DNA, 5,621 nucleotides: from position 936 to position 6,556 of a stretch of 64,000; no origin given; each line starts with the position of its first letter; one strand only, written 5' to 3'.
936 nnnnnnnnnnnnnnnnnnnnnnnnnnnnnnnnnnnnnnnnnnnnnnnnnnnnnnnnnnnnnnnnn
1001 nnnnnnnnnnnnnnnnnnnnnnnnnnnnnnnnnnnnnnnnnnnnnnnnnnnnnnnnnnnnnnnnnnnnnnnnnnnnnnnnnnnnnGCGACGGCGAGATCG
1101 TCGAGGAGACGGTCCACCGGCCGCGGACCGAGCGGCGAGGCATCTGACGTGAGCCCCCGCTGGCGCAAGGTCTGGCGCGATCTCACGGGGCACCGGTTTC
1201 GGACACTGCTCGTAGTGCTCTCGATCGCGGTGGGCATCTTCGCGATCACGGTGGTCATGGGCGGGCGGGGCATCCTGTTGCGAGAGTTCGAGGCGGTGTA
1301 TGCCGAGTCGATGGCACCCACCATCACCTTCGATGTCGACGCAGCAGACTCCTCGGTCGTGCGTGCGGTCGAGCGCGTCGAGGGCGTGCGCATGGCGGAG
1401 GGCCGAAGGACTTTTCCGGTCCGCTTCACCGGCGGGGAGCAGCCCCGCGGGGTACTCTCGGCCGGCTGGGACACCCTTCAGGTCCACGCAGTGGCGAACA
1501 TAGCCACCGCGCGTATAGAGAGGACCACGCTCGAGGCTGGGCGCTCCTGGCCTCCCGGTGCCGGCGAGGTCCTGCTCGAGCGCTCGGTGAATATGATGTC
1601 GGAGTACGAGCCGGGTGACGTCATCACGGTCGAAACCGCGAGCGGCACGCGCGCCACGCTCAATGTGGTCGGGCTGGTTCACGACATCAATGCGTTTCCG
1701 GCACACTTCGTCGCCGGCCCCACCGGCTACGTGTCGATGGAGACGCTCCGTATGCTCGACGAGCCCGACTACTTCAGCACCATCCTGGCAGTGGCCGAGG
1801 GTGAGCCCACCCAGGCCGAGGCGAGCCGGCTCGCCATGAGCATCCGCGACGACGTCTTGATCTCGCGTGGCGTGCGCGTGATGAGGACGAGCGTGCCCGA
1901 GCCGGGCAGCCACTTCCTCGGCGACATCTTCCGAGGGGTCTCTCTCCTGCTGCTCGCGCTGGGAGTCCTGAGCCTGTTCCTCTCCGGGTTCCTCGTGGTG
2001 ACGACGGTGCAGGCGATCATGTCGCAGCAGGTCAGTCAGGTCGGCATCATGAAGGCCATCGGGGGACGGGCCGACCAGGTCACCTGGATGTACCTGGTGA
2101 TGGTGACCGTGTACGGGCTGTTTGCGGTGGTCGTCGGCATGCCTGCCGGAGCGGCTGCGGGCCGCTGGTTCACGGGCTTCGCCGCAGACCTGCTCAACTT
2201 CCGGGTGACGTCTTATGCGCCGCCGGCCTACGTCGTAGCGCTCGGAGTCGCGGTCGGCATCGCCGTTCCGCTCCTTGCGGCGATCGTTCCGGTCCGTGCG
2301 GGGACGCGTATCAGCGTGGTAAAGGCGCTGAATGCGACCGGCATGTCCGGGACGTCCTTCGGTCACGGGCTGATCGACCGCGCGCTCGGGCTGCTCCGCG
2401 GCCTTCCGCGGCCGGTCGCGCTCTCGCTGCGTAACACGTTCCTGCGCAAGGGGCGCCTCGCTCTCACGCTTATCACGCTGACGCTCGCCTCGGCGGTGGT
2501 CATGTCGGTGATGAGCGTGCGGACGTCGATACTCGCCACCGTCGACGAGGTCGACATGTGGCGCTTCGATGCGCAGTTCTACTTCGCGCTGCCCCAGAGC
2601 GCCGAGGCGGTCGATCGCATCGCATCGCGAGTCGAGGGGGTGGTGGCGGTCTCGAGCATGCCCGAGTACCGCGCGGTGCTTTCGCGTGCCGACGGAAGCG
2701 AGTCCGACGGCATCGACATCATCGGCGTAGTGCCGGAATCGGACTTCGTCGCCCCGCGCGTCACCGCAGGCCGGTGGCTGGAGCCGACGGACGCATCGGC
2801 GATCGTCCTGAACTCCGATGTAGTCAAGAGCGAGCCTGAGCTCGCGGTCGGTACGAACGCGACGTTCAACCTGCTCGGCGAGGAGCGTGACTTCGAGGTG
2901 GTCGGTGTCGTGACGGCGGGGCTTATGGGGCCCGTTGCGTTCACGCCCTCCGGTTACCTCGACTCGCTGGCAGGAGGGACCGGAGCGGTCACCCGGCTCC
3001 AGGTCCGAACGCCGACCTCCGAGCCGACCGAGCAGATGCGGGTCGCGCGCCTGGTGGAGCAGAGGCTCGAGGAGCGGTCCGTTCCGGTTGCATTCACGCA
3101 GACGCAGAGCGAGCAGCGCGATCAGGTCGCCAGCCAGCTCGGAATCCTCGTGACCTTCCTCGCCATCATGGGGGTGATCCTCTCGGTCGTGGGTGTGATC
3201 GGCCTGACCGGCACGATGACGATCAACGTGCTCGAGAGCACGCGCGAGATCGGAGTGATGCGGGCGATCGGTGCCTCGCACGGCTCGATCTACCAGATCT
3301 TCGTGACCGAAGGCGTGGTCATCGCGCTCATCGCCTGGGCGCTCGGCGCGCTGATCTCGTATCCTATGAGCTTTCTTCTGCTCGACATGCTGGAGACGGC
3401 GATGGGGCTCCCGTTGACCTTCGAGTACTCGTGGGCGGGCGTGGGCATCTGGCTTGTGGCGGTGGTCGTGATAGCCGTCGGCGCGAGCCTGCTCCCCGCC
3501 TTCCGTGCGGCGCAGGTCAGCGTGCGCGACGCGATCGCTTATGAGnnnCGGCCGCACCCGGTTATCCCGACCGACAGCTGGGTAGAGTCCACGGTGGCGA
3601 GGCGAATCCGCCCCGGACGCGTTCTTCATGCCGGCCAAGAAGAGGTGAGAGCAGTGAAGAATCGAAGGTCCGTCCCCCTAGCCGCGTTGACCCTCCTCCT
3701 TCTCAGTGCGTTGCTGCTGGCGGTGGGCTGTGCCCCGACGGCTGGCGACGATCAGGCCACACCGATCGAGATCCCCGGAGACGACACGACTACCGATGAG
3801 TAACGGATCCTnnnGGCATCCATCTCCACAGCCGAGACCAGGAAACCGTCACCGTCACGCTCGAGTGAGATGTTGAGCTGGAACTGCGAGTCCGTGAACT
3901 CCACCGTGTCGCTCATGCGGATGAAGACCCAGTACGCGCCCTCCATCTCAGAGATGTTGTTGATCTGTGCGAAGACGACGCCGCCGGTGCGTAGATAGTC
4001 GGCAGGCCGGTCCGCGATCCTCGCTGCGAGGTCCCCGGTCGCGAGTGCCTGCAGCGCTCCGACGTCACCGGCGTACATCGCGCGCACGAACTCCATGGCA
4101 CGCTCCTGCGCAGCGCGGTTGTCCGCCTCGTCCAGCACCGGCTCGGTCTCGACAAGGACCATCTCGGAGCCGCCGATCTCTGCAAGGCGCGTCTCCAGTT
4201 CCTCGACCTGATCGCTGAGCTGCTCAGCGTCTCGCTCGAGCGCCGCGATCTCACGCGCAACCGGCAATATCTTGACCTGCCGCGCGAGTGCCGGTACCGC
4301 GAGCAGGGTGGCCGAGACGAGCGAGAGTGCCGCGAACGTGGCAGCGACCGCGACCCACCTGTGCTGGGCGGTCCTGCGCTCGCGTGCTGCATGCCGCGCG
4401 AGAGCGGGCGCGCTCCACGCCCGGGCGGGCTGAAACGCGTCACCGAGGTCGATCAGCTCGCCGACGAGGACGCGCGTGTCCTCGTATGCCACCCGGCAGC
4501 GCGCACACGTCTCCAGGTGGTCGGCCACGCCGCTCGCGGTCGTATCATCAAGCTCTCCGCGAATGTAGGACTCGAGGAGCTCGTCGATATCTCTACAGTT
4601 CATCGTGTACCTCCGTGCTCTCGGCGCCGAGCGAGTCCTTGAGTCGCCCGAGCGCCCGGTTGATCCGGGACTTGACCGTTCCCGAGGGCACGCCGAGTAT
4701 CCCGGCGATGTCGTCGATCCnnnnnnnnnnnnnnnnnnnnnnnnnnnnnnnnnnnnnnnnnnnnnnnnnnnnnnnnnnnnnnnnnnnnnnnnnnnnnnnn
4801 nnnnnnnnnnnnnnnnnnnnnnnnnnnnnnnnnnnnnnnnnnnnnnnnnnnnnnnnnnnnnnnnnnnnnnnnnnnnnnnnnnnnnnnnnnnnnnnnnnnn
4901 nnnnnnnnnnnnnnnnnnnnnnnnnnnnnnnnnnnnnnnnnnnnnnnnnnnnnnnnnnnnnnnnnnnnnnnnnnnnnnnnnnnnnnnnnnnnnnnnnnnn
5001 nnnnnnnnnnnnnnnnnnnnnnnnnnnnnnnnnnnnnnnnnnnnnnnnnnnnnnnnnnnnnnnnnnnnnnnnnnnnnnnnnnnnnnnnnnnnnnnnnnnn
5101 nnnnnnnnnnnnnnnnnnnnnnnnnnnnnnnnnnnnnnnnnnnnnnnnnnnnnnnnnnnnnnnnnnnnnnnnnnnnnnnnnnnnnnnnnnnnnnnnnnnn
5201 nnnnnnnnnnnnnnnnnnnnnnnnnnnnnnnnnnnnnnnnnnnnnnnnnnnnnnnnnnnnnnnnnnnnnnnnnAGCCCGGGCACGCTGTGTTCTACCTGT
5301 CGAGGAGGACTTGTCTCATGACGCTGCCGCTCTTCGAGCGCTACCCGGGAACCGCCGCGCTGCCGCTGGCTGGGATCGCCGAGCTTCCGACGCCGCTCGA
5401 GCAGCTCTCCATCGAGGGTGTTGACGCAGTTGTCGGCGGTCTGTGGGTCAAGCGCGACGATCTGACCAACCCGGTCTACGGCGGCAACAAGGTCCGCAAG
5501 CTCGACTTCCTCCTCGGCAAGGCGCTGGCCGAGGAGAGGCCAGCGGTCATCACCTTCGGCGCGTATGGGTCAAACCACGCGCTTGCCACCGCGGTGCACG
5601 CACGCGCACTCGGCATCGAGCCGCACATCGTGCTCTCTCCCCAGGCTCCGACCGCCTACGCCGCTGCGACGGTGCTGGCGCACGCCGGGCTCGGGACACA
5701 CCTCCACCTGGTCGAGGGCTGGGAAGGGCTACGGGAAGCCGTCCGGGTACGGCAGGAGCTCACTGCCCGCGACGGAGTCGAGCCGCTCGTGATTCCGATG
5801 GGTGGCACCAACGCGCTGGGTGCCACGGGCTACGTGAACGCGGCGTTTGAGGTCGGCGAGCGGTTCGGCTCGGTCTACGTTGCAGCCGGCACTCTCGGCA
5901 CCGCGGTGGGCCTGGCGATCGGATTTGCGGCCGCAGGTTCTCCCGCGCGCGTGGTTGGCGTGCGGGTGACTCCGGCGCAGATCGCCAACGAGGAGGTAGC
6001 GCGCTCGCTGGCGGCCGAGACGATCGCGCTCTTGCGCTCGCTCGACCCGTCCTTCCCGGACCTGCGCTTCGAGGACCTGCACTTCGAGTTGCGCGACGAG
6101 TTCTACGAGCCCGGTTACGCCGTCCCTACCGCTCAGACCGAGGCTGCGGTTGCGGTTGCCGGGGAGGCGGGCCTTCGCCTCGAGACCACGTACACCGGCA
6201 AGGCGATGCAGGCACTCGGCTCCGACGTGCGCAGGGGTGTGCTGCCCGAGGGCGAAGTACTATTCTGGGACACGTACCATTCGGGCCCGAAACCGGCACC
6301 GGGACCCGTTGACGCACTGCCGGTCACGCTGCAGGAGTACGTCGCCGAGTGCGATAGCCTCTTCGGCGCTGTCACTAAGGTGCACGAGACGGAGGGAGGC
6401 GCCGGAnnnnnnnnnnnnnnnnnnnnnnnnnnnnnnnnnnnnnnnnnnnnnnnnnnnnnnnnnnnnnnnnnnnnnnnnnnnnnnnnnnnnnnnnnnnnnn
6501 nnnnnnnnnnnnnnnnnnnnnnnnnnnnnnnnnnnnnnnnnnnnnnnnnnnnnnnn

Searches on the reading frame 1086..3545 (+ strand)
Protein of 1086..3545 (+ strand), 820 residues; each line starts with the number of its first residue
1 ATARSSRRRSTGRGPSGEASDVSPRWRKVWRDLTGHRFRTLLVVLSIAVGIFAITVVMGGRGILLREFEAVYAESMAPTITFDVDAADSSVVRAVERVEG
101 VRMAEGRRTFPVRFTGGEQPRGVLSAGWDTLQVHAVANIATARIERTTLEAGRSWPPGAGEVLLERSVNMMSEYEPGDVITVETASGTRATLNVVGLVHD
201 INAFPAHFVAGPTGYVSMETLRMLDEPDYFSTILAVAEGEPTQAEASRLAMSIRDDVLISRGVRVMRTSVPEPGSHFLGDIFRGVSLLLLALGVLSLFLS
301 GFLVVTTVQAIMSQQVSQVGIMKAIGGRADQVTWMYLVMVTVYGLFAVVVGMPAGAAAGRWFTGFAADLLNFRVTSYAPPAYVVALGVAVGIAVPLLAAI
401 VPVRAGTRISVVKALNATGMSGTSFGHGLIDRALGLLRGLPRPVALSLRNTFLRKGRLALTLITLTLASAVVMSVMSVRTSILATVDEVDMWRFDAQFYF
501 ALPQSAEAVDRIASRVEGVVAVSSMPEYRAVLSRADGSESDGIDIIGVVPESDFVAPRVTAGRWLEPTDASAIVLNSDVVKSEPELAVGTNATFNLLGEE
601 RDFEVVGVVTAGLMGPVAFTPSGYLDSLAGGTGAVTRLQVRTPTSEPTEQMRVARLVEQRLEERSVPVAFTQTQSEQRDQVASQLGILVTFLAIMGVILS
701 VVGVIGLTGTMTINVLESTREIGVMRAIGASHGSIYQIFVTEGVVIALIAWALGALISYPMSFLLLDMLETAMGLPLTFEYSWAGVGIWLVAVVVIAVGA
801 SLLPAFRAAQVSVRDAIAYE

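Call 68: search_protein_families(library=pfam, proteins=[window:1086-3545:+], max_evalue=0.000001)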
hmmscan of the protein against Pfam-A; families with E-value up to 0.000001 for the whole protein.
window:1086-3545:+ (820 aa): 2 families
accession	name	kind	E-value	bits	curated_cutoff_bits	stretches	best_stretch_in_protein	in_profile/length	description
PF02687.27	FtsX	-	4.1e-26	91.8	25.5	2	694-811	2-118/120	FtsX-like permease C-terminal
PF12704.14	MacB_PCD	-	8.7e-10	39.7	27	1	459-650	2-199/207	MacB-like periplasmic core domain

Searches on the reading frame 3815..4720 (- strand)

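Call 68: search_protein_families(library=pfam, proteins=[window:3815-4720:-], max_evalue=0.000001)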
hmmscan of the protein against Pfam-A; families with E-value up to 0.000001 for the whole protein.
window:3815-4720:- (302 aa): 1 family
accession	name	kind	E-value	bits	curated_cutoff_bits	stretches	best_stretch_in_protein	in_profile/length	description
PF13490.11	zf-HC2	-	3.6e-09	37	22.2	1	42-76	1-35/35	Putative zinc-finger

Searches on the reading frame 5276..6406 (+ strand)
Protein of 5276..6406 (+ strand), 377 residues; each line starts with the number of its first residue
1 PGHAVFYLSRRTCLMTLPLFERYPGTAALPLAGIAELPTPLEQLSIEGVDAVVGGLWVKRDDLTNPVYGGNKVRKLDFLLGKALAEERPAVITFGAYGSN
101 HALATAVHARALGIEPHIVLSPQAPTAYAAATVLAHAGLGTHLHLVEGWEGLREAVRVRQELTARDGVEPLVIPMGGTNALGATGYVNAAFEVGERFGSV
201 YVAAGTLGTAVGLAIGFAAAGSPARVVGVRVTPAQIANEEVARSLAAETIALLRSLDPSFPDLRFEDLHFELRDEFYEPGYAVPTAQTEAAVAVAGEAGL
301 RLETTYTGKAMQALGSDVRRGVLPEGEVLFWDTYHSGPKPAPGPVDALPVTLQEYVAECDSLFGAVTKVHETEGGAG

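Call 68: search_protein_families(library=pfam, proteins=[window:5276-6406:+], max_evalue=0.000001)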
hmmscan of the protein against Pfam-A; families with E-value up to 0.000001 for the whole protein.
window:5276-6406:+ (377 aa): 1 family
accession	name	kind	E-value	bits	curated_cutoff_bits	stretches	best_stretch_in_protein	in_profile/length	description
PF00291.31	PALP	-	5e-34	118.4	35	1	36-330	5-291/295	Pyridoxal-phosphate dependent enzyme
